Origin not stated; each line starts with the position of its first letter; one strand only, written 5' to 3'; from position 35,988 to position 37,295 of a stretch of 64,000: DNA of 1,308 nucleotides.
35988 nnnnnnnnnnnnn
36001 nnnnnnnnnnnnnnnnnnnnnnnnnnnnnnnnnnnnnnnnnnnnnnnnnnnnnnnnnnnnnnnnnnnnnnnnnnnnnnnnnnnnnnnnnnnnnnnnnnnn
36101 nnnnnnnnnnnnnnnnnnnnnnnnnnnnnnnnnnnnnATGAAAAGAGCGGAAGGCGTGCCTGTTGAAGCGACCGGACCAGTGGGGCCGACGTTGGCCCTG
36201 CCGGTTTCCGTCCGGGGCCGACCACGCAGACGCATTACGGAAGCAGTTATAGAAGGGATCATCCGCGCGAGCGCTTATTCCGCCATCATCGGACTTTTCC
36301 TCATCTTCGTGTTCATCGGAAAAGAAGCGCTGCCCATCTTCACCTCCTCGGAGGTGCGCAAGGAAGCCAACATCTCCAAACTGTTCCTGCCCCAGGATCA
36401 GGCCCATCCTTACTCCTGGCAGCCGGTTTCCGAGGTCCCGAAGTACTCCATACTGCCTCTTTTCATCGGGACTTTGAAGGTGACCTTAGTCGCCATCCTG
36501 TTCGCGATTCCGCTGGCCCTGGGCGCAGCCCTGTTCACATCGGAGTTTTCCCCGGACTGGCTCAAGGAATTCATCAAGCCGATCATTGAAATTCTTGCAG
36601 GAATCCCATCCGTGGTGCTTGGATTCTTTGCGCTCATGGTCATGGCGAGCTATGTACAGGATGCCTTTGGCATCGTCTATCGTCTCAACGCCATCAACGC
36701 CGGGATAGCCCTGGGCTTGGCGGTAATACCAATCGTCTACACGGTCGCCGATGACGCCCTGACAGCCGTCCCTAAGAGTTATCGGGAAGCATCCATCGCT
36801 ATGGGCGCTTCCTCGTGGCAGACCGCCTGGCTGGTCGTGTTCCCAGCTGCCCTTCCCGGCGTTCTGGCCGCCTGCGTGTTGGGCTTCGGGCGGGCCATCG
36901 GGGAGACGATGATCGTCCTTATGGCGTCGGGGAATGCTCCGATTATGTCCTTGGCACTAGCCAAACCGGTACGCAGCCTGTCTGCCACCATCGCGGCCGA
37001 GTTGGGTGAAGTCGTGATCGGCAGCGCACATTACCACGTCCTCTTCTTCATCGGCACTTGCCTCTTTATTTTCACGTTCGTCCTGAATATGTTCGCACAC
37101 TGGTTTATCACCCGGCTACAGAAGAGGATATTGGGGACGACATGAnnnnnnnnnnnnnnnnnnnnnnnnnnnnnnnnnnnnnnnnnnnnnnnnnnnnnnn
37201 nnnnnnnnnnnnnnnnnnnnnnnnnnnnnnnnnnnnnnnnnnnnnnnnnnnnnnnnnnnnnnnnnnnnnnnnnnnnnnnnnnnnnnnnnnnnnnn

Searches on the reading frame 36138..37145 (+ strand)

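Call 57: search_protein_families(library=pfam, proteins=[window:36138-37145:+], max_evalue=0.001)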
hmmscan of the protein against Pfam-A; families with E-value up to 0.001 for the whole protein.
window:36138-37145:+ (335 aa): 1 family
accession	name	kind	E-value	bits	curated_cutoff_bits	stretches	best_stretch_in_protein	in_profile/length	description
PF00528.27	BPD_transp_1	-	5.5e-20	72.3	26.4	1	124-331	2-182/184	Binding-protein-dependent transport system inner membrane component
